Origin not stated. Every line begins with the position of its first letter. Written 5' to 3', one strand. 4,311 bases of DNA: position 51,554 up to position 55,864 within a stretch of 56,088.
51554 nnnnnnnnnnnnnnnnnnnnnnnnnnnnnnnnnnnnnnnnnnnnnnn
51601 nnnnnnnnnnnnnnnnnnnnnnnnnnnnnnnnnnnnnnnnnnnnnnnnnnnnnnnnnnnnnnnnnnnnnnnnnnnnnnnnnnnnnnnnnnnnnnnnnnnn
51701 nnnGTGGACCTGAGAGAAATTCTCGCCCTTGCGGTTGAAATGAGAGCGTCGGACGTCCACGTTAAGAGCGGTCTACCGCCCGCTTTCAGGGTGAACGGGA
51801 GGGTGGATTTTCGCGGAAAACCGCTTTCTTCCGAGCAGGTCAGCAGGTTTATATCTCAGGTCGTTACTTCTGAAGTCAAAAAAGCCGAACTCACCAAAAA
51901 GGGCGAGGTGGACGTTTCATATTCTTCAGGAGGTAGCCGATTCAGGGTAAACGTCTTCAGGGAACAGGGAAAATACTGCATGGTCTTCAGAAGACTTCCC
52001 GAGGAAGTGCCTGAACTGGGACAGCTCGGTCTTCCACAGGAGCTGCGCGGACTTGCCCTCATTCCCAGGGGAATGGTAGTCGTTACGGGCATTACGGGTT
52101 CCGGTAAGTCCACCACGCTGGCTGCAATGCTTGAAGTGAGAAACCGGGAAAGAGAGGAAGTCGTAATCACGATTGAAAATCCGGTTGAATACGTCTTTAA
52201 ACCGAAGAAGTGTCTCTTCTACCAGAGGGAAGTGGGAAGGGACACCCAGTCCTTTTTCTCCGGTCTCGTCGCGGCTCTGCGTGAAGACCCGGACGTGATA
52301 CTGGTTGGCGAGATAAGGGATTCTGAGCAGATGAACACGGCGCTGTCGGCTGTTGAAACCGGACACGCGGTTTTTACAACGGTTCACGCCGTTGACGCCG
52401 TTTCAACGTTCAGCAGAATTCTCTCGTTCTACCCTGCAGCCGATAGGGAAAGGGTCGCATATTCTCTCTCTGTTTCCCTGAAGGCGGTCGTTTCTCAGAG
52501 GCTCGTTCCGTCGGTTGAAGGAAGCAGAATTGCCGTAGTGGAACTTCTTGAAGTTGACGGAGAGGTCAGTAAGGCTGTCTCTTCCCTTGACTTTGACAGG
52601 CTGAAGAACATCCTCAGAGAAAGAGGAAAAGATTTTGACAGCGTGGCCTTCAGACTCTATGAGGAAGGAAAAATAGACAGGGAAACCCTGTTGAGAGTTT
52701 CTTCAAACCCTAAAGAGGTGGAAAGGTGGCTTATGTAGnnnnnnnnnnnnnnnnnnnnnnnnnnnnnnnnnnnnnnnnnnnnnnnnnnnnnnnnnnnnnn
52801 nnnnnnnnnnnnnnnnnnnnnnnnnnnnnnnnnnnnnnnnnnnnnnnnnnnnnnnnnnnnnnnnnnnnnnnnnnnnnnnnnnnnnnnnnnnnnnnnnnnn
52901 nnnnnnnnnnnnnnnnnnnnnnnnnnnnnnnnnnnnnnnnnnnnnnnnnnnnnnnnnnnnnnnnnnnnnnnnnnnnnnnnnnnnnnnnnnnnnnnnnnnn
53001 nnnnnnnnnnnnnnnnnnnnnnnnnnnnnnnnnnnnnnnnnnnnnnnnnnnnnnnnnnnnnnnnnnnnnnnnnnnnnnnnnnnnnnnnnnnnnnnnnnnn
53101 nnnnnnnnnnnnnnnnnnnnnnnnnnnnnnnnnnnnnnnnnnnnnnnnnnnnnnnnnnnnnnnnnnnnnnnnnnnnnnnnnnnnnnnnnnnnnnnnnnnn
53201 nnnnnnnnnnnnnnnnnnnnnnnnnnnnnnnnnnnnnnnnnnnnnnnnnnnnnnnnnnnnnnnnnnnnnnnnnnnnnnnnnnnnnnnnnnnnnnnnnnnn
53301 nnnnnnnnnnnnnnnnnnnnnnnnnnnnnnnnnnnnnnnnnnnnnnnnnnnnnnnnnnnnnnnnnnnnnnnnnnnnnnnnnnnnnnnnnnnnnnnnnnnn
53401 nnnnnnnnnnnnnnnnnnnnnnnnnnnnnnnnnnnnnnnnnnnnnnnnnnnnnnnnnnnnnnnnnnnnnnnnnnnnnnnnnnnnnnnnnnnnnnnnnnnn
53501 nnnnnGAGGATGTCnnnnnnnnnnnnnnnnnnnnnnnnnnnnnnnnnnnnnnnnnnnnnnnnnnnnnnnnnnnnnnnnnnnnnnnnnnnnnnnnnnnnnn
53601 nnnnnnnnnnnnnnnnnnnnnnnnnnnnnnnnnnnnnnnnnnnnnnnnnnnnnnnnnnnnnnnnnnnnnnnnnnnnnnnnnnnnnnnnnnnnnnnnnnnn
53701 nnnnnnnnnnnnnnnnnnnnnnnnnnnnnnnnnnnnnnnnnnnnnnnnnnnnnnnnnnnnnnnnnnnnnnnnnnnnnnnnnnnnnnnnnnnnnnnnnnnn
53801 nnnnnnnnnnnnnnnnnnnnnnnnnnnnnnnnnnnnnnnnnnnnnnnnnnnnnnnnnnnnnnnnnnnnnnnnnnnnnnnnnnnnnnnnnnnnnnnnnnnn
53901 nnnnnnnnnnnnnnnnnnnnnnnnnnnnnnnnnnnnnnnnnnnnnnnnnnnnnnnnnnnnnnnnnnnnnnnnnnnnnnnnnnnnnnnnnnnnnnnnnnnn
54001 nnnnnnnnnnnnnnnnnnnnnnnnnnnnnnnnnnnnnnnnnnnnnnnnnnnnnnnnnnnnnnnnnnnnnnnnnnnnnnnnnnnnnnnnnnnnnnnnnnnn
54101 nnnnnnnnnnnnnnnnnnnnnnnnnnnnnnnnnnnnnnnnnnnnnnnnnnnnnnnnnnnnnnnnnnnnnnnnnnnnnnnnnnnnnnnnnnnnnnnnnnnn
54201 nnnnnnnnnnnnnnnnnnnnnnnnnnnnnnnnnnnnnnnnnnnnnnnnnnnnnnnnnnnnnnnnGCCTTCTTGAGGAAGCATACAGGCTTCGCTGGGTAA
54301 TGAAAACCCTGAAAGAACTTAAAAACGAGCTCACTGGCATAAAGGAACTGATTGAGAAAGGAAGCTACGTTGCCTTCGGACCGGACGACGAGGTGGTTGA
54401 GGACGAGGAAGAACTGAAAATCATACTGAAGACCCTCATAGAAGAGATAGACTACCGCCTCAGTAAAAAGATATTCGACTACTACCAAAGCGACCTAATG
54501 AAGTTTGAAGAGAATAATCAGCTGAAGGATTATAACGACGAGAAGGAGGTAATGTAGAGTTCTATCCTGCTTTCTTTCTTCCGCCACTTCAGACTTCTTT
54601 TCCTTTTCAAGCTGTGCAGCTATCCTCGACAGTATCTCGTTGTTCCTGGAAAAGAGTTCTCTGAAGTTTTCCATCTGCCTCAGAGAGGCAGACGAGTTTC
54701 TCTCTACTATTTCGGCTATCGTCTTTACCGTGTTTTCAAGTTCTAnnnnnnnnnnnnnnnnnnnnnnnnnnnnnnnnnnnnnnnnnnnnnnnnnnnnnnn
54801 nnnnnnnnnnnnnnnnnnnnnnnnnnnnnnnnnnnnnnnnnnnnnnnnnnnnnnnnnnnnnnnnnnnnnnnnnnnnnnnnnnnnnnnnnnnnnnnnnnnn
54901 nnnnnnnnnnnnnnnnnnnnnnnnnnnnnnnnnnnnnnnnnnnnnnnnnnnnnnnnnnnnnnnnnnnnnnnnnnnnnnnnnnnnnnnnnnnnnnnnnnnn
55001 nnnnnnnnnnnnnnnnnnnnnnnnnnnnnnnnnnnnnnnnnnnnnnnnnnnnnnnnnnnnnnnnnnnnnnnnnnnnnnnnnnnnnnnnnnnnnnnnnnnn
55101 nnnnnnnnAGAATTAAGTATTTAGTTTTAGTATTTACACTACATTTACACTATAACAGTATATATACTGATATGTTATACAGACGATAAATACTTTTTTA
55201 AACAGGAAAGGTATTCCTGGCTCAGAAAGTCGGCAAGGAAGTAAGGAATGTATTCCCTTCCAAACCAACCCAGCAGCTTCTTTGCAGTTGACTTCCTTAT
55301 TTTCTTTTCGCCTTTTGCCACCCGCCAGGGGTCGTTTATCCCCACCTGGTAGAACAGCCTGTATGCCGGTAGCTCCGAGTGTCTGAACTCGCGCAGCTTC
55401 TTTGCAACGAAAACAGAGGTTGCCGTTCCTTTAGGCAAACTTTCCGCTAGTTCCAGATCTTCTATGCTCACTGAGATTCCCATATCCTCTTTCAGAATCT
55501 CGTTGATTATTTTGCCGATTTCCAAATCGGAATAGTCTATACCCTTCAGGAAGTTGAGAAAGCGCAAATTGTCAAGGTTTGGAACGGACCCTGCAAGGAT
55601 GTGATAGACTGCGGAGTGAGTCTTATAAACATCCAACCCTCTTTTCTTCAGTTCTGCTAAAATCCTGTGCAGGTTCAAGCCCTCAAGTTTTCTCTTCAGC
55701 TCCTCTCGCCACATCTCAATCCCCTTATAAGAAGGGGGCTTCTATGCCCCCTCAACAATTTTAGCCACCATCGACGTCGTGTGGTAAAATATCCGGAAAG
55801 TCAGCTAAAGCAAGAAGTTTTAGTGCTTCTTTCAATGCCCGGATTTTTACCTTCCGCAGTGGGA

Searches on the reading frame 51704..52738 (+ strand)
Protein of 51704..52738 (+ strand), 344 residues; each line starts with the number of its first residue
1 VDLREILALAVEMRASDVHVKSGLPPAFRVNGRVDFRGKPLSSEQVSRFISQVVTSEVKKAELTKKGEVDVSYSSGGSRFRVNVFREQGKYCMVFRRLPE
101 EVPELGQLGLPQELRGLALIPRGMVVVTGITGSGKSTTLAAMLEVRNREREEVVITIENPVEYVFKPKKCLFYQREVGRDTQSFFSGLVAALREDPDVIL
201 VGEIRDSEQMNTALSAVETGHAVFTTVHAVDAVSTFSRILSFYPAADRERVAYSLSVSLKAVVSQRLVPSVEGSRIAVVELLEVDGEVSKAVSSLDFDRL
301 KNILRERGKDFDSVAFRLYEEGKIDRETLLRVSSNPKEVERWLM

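Call 35: search_protein_families(library=pfam, proteins=[window:51704-52738:+], max_evalue=0.001)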
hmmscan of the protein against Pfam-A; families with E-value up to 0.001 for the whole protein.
window:51704-52738:+ (344 aa): 3 families
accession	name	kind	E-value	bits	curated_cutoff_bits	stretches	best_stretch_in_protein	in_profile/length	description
PF00437.27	T2SSE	-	3.9e-43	147.9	24.9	1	4-271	13-281/370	Type II/IV secretion system protein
PF13401.12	AAA_22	-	8e-05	23.4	27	1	122-204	5-65/130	AAA domain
PF00005.33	ABC_tran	-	0.00023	22.2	25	0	123-223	12-98/137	ABC transporter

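Call 41: find_homologous_proteins(query=window:51704-52738:+, max_evalue=1e-40)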
Query window:51704-52738:+ (344 aa): 7872 proteins with E <= 1e-40 among 8000 candidates; the best 120 are listed.
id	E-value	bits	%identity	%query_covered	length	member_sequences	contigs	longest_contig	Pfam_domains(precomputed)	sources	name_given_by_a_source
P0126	1.6e-215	732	100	100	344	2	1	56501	PF00437.27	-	-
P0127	3.7e-120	419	63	91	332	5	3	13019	PF00437.27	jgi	jgi:twitching motility protein PilT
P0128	3.0e-86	308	45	99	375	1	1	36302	PF00437.27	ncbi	-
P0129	7.4e-85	303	46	99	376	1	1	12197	PF00437.27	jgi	-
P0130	4.3e-84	300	44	99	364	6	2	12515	PF00437.27,PF01935.24,PF13401.13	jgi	jgi:twitching motility protein PilT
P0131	4.9e-82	294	43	99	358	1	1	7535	PF00437.27,PF01935.24,PF13401.13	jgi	-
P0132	5.1e-82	294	42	99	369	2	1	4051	PF00437.27,PF01935.24,PF13401.13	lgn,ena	-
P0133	8.9e-82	293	43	99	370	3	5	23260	PF00437.27,PF01935.24,PF13401.13,PF25199.2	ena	-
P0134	1.6e-81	292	43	99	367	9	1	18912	PF00437.27,PF01935.24,PF13401.13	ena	-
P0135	3.2e-81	291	43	99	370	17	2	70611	PF00437.27,PF01935.24,PF13401.13,PF13191.13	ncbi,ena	-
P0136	3.2e-81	291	44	99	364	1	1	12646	PF00437.27,PF01935.24,PF13401.13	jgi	-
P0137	5.3e-81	290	44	99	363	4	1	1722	PF10412.16,PF00437.27,PF01935.24,PF13401.13,PF13191.13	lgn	-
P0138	4.2e-80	287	43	99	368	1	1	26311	PF00437.27,PF01935.24,PF13401.13,PF13191.13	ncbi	ncbi:type IV pilus twitching motility protein PilT [Thermovibrio sp.]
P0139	3.7e-79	284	42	99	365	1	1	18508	PF00437.27,PF01935.24,PF13401.13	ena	-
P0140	6.0e-79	284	42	99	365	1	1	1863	PF00437.27,PF01935.24,PF13401.13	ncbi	-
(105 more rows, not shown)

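Call 42: find_encoding_contigs(protein=P0127, flank=10000, max_places=10)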
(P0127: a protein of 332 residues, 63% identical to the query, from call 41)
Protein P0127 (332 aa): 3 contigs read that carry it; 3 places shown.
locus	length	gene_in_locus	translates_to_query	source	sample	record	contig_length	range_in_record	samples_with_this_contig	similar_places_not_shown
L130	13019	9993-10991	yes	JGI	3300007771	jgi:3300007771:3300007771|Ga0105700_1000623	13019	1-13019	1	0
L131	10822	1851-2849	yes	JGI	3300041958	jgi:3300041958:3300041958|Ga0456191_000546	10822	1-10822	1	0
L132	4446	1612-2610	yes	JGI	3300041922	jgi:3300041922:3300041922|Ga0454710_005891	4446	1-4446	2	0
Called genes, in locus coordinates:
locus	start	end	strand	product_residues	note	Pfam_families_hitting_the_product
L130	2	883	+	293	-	?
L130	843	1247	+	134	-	-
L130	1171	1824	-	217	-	-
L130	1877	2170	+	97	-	-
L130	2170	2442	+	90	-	-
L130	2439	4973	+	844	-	PF19044:P-loop_TraG, PF01935:DUF87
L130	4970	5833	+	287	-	-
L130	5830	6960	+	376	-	-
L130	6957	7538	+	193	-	-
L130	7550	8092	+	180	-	-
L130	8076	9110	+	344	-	-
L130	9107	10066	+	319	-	-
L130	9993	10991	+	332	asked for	PF00437:T2SSE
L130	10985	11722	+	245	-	-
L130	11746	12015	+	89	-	-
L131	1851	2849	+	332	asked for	PF00437:T2SSE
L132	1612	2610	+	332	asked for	PF00437:T2SSE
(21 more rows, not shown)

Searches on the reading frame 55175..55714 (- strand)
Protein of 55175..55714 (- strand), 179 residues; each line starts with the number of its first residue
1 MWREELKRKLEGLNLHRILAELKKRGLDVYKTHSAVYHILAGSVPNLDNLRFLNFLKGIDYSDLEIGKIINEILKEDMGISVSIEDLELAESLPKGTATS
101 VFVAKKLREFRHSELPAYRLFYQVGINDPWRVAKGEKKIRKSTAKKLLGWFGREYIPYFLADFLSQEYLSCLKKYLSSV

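Call 67: find_encoding_contigs(protein=window:55175-55714:-, flank=3000, max_places=4)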
Protein window:55175-55714:- (179 aa): 3 contigs read that carry it; 1 place shown.
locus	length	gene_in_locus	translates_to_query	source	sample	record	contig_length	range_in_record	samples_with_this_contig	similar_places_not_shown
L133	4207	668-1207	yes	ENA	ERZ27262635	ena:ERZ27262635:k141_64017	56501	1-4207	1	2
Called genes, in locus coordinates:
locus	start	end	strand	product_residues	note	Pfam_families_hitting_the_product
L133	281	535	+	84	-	-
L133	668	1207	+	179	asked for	-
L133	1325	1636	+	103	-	-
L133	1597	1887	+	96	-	-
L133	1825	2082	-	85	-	-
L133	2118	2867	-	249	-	-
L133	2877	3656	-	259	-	-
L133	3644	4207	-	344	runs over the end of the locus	PF00437:T2SSE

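Call 73: search_protein_families(library=pfam, proteins=[window:55175-55714:-], max_evalue=0.001)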
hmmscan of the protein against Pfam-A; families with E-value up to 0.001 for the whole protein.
window:55175-55714:- (179 aa): 0 families
